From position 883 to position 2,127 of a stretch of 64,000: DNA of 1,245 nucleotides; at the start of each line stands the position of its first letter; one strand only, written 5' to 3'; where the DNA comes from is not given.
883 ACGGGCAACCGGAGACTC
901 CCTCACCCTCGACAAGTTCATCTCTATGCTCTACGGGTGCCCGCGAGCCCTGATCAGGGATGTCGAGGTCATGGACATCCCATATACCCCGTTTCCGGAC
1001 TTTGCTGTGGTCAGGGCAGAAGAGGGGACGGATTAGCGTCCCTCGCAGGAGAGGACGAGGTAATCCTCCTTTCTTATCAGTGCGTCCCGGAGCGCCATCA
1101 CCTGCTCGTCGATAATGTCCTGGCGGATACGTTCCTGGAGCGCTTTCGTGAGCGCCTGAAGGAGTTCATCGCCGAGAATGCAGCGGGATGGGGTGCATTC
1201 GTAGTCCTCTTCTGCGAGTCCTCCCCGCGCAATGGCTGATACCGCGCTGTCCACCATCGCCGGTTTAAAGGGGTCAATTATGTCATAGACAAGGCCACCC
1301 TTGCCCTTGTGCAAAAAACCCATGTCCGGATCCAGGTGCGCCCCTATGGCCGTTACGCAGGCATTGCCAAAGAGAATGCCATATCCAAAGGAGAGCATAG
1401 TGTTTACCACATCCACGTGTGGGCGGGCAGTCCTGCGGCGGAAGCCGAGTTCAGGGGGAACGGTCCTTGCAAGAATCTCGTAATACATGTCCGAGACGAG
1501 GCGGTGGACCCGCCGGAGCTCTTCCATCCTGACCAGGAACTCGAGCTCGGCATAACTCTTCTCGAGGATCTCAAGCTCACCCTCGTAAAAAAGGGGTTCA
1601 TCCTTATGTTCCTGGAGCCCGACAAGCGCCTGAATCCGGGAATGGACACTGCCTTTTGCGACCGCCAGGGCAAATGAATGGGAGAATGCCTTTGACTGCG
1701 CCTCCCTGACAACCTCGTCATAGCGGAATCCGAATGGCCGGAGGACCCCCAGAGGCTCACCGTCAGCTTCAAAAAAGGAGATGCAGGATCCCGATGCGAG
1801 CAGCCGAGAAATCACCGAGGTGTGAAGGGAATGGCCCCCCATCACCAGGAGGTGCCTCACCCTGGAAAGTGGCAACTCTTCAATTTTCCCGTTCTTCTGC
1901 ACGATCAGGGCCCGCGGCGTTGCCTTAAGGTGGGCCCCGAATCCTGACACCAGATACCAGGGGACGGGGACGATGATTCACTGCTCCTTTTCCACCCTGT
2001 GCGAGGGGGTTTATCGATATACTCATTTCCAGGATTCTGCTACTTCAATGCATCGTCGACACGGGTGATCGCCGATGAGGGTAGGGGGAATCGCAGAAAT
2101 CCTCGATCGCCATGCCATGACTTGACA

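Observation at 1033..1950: Stand-alone Cas1 homologue in a housekeeping context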

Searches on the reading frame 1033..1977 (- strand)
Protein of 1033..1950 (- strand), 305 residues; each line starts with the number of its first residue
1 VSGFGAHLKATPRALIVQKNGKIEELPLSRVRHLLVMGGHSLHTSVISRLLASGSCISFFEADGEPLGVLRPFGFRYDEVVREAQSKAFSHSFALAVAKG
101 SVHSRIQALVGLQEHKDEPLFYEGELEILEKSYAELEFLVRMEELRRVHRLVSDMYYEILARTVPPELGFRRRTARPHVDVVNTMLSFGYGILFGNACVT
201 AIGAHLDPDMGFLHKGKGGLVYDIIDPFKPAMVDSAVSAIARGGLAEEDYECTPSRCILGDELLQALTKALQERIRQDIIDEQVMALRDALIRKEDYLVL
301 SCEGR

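Call 3: search_protein_families(library=pfam, proteins=[window:1033-1950:-], max_evalue=1)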
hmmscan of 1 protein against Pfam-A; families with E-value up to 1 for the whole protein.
window:1033-1950:- (305 aa): 1 family
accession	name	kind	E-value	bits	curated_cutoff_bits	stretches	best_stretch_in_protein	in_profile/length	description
PF01867.21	Cas_Cas1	-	4.1e-52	177.5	22.3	1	4-273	6-283/283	CRISPR associated protein Cas1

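Call 4: search_protein_families(library=ncbifam, proteins=[window:1033-1950:-], max_evalue=1)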
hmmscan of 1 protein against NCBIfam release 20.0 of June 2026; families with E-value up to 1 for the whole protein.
window:1033-1950:- (305 aa): 10 families
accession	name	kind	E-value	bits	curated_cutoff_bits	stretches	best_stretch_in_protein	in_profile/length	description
TIGR00287.1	cas1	equivalog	5e-44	150.7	71.7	1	4-302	7-319/327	CRISPR-associated endonuclease Cas1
NF049935.1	cas4g_cas1g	exception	9.9e-33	113.4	560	1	6-280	224-508/546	CRISPR-associated endonuclease Cas4g/Cas1g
TIGR04093.1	cas1_CYANO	exception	2.8e-31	108.7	385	1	16-279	21-299/334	type I-D CRISPR-associated endonuclease Cas1d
TIGR03641.1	cas1_HMARI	exception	1.2e-23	83.9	304.1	1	11-284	14-290/324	type I-B CRISPR-associated endonuclease Cas1b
TIGR03640.1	cas1_DVULG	exception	3.1e-23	82.5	385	1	16-279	24-302/340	type I-C CRISPR-associated endonuclease Cas1c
TIGR03983.1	cas1_MYXAN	equivalog_domain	6.5e-15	54.9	358.05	1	15-275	31-304/347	type I-MYXAN CRISPR-associated endonuclease Cas1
TIGR04329.1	cas1_PREFRAN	exception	2.6e-09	36.6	300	1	15-261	25-271/317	type V CRISPR-associated endonuclease Cas1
TIGR03639.1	cas1_NMENI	exception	1.1e-08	34.7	120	2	170-242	163-234/278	type II CRISPR-associated endonuclease Cas1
TIGR03637.1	cas1_YPEST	exception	1.1e-07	31.6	150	1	75-267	99-298/307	type I-F CRISPR-associated endonuclease Cas1f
TIGR03638.1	cas1_ECOLI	exception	8.4e-07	28.5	215.6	1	178-248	168-240/269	type I-E CRISPR-associated endonuclease Cas1e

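Call 5: search_solved_structures(query=window:1033-1950:-, max_evalue=1, show_alignments=3)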
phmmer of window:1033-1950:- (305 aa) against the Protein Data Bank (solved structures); distinct sequences matched with E-value up to 1: 24.
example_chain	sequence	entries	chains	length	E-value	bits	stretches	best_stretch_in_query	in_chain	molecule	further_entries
4n06_A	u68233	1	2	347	2.2e-14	56.4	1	2-275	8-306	CRISPR-associated endonuclease Cas1 1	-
7cr6_A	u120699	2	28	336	3.8e-13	52.3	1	22-250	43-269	CRISPR-associated endonuclease Cas1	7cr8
4xtk_A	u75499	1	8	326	4.1e-12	48.9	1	17-283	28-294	CRISPR-associated endonuclease Cas1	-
7mi4_A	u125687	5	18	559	1.5e-10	43.8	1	169-280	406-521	CRISPR-associated exonuclease Cas4/endonuclease Cas1 fusion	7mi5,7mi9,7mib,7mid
4wj0_A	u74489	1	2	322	7.8e-10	41.4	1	135-299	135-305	CRISPR-associated endonuclease Cas1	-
6opm_A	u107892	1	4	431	2.1e-09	40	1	133-251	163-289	CRISPR-associated endonuclease Cas1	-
7ei1_A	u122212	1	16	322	2.2e-09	39.9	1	132-300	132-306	CRISPR-associated endonuclease Cas1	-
7kft_D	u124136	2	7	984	4.8e-08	35.5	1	12-263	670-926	Cas6-RT-Cas1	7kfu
8d3l_A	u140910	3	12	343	7.9e-07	31.6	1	164-279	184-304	CRISPR-associated endonuclease Cas1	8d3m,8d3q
8d3p_A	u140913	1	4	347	8.1e-07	31.5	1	164-279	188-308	CRISPR-associated endonuclease Cas1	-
2yzs_A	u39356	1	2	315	3.1e-06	29.6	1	144-255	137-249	Putative uncharacterized protein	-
6kdv_B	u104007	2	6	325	0.00022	23.5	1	178-248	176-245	CRISPR-associated endonuclease Cas1 2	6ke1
5fcl_A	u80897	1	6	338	0.0043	19.3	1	157-267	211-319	CRISPR-associated endonuclease Cas1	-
3nke_A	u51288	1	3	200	0.0045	19.2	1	143-252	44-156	protein ygbT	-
5dlj_D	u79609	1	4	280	0.007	18.6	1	145-252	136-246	CRISPR-associated endonuclease Cas1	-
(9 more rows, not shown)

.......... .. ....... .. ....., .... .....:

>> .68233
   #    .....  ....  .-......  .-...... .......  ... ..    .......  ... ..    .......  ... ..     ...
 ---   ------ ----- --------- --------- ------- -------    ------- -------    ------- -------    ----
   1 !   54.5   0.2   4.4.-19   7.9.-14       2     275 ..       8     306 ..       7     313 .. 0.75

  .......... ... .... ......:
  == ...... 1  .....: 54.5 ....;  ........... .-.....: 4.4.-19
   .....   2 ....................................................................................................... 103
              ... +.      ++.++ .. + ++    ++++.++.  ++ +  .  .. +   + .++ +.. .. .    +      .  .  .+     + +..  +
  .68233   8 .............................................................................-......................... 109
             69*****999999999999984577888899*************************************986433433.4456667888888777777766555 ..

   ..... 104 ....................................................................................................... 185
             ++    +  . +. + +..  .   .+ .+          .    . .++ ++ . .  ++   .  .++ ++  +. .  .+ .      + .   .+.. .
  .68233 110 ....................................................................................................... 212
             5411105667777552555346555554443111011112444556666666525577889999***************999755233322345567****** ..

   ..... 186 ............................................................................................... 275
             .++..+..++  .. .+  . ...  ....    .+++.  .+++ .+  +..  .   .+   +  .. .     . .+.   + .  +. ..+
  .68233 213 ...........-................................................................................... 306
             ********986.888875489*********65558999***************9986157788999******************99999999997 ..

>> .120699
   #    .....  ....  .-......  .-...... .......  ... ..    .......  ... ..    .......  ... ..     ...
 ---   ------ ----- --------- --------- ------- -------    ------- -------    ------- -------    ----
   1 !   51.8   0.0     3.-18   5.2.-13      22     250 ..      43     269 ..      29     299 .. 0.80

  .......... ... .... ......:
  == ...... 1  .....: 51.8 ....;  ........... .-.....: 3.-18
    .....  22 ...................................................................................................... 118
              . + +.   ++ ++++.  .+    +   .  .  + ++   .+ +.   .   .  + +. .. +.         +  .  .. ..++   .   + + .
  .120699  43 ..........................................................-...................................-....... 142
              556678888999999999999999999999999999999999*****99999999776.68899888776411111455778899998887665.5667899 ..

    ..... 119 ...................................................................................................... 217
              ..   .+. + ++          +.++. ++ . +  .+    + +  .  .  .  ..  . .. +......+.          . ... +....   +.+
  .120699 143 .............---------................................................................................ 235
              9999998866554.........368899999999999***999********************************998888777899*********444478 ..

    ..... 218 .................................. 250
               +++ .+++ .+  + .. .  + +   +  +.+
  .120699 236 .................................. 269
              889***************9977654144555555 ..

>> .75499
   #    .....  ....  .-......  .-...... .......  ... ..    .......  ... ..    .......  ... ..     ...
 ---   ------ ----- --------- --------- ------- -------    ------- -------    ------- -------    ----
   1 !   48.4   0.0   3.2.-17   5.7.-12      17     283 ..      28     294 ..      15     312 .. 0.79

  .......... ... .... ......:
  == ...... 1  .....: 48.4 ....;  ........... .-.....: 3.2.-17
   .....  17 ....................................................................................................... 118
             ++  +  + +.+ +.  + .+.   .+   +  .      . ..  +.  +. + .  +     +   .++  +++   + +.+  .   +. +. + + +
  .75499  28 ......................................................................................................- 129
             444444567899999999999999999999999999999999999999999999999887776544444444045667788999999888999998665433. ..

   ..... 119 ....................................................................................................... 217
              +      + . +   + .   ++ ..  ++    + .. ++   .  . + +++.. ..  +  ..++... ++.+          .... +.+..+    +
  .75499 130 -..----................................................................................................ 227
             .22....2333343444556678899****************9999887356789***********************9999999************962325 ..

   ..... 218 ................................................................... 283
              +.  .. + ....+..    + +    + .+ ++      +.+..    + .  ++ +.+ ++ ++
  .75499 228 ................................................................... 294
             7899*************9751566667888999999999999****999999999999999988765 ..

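Call 10: find_homologous_proteins(query=window:1033-1950:-, max_evalue=0.00001)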
Query window:1033-1950:- (305 aa): 427 proteins with E <= 0.00001 among 4240 candidates; the best 120 are listed.
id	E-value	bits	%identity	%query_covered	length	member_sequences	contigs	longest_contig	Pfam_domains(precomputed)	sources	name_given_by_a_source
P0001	4.7e-185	631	92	100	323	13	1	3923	PF01867.22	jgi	-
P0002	1.5e-170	584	84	100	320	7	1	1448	PF01867.22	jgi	-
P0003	2.1e-169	580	85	99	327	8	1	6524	PF01867.22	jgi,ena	-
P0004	2.3e-152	524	74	100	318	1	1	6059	PF01867.22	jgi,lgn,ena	-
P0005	6.8e-148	509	72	100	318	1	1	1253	PF01867.22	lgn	-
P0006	2.9e-147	507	84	88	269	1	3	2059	PF01867.22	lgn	-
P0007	7.4e-147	506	78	93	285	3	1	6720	PF01867.22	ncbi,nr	ncbi:MAG: CRISPR-associated endonuclease Cas1 [Methanolinea sp.]|nr:CRISPR-associated endonuclease C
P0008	5.1e-146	503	72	98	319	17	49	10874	PF01867.22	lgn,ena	-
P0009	2.1e-145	501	71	99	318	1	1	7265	PF01867.22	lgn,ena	-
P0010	2.3e-145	501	71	98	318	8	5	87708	PF01867.22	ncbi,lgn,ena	-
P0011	4.6e-143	494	69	100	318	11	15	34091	PF01867.22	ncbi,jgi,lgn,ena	ncbi:MAG: CRISPR-associated endonuclease Cas1 [Methanolinea sp.]|jgi:CRISPR-associated endonuclease 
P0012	1.4e-142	492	69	98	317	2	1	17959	PF01867.22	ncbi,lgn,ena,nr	ncbi:MAG: CRISPR-associated endonuclease Cas1 [Methanolinea sp.]|nr:CRISPR-associated endonuclease C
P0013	3.5e-138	478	68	98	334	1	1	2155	PF01867.22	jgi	jgi:CRISPR-associated endonuclease Cas1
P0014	3.3e-136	471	67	99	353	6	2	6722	PF01867.22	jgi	-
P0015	9.5e-135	466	68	98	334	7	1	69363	PF01867.22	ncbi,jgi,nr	ncbi:MAG: CRISPR-associated endonuclease Cas1 [Methanolinea sp.]|jgi:CRISPR-associated endonuclease 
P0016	1.6e-134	466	66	98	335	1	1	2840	PF01867.22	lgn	-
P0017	1.3e-133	463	68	98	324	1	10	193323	PF01867.22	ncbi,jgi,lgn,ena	-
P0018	6.7e-133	460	66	98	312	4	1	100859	PF01867.22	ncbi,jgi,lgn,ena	-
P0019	3.8e-132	458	66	98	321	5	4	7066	PF01867.22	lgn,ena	-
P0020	4.1e-132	458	66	98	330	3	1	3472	PF01867.22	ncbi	ncbi:MAG: CRISPR-associated endonuclease Cas1 [Methanolinea sp.]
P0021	2.8e-131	455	67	98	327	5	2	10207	PF01867.22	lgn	-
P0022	4.8e-130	451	66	99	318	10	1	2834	PF01867.22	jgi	-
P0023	1.7e-119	416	61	98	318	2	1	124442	PF01867.22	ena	-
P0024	2.5e-119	416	60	98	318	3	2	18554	PF01867.22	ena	-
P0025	1.0e-118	414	64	95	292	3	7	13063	PF01867.22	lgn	-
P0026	3.2e-118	412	59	98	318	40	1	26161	PF01867.22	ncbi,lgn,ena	ncbi:MAG: CRISPR-associated endonuclease Cas1 [Methanoregulaceae archaeon]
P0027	6.8e-118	411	60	97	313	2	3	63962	PF01867.22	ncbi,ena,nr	ncbi:MAG TPA: CRISPR-associated endonuclease Cas1 [Methanoregulaceae archaeon]|nr:CRISPR-associated 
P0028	2.9e-117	409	59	98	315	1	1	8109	PF01867.22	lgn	-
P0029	3.9e-116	405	57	98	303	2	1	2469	PF01867.22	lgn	-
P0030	2.9e-115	402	57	98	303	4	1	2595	PF01867.22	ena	-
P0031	3.5e-115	402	57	98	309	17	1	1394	PF01867.22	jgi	jgi:CRISPR-associated endonuclease Cas1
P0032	9.1e-115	401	56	98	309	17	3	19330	PF01867.22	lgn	-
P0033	1.3e-114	400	57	98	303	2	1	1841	PF01867.22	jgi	jgi:CRISPR-associated endonuclease Cas1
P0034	4.6e-114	398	56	99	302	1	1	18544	PF01867.22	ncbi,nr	ncbi:MAG: CRISPR-associated endonuclease Cas1 [Methanoregulaceae archaeon]|nr:CRISPR-associated endo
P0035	6.8e-114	398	58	99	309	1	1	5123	PF01867.22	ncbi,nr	ncbi:MAG: CRISPR-associated endonuclease Cas1 [Methanomicrobiales archaeon]|nr:CRISPR-associated end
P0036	9.7e-114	397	56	98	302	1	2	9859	PF01867.22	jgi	jgi:CRISPR-associated endonuclease Cas1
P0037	1.0e-113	397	56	99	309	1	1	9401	PF01867.22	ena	-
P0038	1.1e-113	397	56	99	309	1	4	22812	PF01867.22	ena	-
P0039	1.1e-113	397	56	99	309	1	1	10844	PF01867.22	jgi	-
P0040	1.4e-113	397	56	100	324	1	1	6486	PF01867.22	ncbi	-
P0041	2.0e-113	396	56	99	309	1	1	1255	PF01867.22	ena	-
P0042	3.7e-113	395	57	99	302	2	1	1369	PF01867.22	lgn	-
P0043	5.5e-113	395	56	99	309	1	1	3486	PF01867.22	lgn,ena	-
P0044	1.2e-112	394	56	99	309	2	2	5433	PF01867.22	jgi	-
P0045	2.2e-112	393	57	100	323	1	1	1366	PF01867.22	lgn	-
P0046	2.2e-112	393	57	99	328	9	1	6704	PF01867.22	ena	-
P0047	5.3e-112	392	57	99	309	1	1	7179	PF01867.22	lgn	-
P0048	7.1e-112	391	57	98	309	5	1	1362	PF01867.22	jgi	jgi:CRISPR-associated protein Cas1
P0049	9.3e-112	391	57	99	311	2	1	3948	PF01867.22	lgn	-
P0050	1.0e-111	391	57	100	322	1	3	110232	PF01867.22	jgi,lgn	jgi:CRISPR-associated endonuclease Cas1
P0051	3.4e-111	389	54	99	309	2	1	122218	PF01867.22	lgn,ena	-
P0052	4.5e-111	389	54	98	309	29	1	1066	PF01867.22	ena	-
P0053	5.1e-111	388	57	99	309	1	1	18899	PF01867.22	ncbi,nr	ncbi:MAG: CRISPR-associated endonuclease Cas1 [Methanomicrobiales archaeon]|nr:CRISPR-associated end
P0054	5.3e-111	388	55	98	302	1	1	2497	PF01867.22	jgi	jgi:CRISP-associated protein Cas1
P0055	6.2e-111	388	54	98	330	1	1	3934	PF01867.22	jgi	jgi:CRISP-associated protein Cas1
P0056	6.6e-111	388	58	98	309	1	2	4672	PF01867.22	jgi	jgi:CRISPR-associated protein Cas1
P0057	7.7e-111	388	57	99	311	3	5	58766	PF01867.22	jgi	-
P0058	1.5e-110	387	54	98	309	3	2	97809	PF01867.22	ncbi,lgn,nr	ncbi:MAG: CRISPR-associated endonuclease Cas1 [Methanoregulaceae archaeon]|nr:CRISPR-associated endo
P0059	1.6e-110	387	54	98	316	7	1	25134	PF01867.22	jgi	jgi:CRISPR-associated endonuclease Cas1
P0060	1.7e-110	387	55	99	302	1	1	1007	PF01867.22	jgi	jgi:CRISPR-associated endonuclease Cas1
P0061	2.6e-110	386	56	98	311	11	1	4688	PF01867.22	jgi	-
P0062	2.7e-110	386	56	93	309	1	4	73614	PF01867.22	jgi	jgi:CRISPR-associated protein Cas1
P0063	4.7e-110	385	58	98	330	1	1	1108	PF01867.22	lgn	-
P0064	9.7e-110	384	56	99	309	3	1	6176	PF01867.22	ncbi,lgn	-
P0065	1.1e-109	384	60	97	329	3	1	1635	PF01867.22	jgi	jgi:CRISPR-associated protein Cas1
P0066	1.6e-109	383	55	99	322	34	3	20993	PF01867.22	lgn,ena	-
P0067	1.9e-109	383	56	98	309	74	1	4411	PF01867.22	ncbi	-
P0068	2.3e-109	383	56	98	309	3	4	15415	PF01867.22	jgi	jgi:CRISPR-associated protein Cas1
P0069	3.2e-109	382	54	98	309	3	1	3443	PF01867.22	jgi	jgi:CRISP-associated protein Cas1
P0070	4.3e-109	382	56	99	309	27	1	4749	PF01867.22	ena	-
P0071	8.7e-109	381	56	98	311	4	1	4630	PF01867.22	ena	-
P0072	2.1e-108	380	58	98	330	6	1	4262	PF01867.22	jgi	jgi:CRISPR-associated protein Cas1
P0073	3.1e-108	379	56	98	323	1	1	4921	PF01867.22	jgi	jgi:CRISPR-associated protein Cas1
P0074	1.3e-107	377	55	98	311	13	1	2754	PF01867.22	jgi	-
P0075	1.5e-107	377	58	98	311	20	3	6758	PF01867.22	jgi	-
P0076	1.7e-107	377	55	99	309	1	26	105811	PF01867.22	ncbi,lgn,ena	-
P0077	2.0e-107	377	55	98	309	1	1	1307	PF01867.22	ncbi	-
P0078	3.4e-107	376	53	98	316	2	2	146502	PF01867.22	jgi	jgi:CRISPR-associated protein Cas1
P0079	5.1e-107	375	56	98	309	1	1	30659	PF01867.22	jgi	jgi:CRISPR-associated protein Cas1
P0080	8.1e-107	375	56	98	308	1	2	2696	PF01867.22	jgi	jgi:CRISPR-associated protein Cas1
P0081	8.8e-107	374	54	98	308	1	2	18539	PF01867.22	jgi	jgi:CRISPR-associated protein Cas1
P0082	2.1e-106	373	56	97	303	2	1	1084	PF01867.22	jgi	jgi:CRISPR-associated protein Cas1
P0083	2.3e-106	373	55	98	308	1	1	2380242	PF01867.22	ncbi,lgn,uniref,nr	ncbi:CRISPR-associated endonuclease Cas1 [Methanolinea mesophila]|uniref:CRISPR-associated endonucle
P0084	9.2e-106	371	55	97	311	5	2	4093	PF01867.22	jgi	jgi:CRISPR-associated protein Cas1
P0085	2.4e-105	370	52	98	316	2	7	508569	PF01867.22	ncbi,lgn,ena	-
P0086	1.9e-104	367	56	99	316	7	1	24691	PF01867.22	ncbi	-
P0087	4.4e-104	366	56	97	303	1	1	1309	PF01867.22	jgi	jgi:CRISPR-associated protein Cas1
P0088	1.4e-101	357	72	71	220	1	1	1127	PF01867.22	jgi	jgi:CRISPR-associated endonuclease Cas1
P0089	2.2e-101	357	54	98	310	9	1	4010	PF01867.22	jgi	jgi:CRISPR-associated endonuclease Cas1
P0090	5.2e-101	356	55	98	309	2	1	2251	PF01867.22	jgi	jgi:CRISPR-associated protein Cas1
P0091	2.0e-100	354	53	98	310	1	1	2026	PF01867.22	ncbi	-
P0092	3.9e-100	353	55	98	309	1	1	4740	PF01867.22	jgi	-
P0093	8.0e-100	352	54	98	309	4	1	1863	PF01867.22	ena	-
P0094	8.2e-100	352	55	95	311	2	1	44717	PF01867.22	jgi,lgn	-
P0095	1.9e-99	350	54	98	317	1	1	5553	PF01867.22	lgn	-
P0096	2.1e-99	350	54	98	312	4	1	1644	PF01867.22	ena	-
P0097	2.6e-99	350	54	95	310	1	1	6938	PF01867.22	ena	-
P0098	2.8e-99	350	53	98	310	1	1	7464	PF01867.22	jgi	jgi:CRISP-associated protein Cas1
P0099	4.4e-99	349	53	98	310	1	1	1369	PF01867.22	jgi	jgi:CRISP-associated protein Cas1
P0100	6.5e-99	349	53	98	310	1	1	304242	PF01867.22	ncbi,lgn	-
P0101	7.0e-99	349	50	98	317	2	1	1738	PF01867.22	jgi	jgi:CRISPR-associated endonuclease Cas1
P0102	7.2e-99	348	54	98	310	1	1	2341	PF01867.22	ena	-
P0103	1.5e-98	347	54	95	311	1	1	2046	PF01867.22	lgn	-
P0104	2.1e-98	347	53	94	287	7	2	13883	PF01867.22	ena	-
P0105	2.2e-98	347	53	98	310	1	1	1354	PF01867.22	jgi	jgi:CRISPR-associated protein Cas1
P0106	2.3e-98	347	52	98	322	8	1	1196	PF01867.22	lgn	-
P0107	2.6e-98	347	53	98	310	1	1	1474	PF01867.22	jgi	jgi:CRISP-associated protein Cas1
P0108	3.2e-98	346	54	98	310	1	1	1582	PF01867.22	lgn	-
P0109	4.6e-98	346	54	98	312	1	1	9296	PF01867.22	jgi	-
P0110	5.1e-98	346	54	98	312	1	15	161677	PF01867.22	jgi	jgi:CRISPR-associated protein Cas1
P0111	5.5e-98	346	57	88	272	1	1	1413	PF01867.22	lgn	-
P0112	6.6e-98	345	52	98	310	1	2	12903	PF01867.22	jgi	jgi:CRISP-associated protein Cas1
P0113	9.6e-98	345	54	95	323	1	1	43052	PF01867.22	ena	-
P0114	9.8e-98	345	53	98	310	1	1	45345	PF01867.22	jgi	jgi:CRISPR-associated protein Cas1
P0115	1.0e-97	345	54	98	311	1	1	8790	PF01867.22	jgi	jgi:CRISP-associated protein Cas1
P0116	1.7e-97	344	52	98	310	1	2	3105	PF01867.22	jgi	jgi:CRISPR-associated endonuclease Cas1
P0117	2.0e-97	344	52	98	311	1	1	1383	PF01867.22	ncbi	-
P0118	2.4e-97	343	52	98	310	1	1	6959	PF01867.22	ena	-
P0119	2.7e-97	343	54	95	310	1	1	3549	PF01867.22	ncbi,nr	ncbi:MAG TPA: CRISPR-associated endonuclease Cas1 [Methanoregula sp.]|nr:CRISPR-associated endonucle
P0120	3.3e-97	343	52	98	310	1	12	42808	PF01867.22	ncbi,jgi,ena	ncbi:MAG: CRISPR-associated endonuclease Cas1 [Methanoregula sp.]|jgi:CRISP-associated protein Cas1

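Call 18: find_encoding_contigs(protein=P0083, flank=8000, max_places=2)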
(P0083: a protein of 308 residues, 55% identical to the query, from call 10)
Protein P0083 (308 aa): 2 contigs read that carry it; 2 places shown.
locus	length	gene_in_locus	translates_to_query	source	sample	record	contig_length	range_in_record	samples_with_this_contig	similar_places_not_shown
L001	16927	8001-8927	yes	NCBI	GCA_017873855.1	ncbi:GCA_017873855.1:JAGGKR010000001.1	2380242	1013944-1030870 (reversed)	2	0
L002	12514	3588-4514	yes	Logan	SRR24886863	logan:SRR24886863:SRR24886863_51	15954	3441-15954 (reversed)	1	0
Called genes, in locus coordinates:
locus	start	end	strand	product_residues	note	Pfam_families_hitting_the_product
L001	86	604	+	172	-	PF14512:TM1586_NiRdase (faint), PF00881:Nitroreductase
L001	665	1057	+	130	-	PF13501:SoxY (weak), PF01880:Desulfoferrodox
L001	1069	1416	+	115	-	PF00581:Rhodanese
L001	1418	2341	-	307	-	PF03741:TerC, PF04332:DUF475, PF03741:TerC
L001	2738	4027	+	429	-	PF00215:OMPdecase, PF03737:RraA-like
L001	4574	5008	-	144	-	PF13291:ACT_4 (faint), PF13840:ACT_7 (faint), PF01842:ACT (weak), PF19571:ACT_8, PF22629:ACT_AHAS_ss (faint)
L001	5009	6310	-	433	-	PF00501:AMP-binding, PF14535:AMP-binding_C_2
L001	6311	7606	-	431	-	PF00501:AMP-binding, PF14535:AMP-binding_C_2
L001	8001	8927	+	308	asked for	PF01867:Cas_Cas1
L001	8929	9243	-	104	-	PF00708:Acylphosphatase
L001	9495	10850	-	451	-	PF02878:PGM_PMM_I, PF02879:PGM_PMM_II, PF02880:PGM_PMM_III, PF00408:PGM_PMM_IV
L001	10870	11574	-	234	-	PF03205:MobB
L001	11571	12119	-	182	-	PF19122:DUF5806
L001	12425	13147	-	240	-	PF00072:Response_reg, PF13426:PAS_9 (weak)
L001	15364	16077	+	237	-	PF01344:Kelch_1 (faint), PF00801:PKD, PF18911:PKD_4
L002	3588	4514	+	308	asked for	PF01867:Cas_Cas1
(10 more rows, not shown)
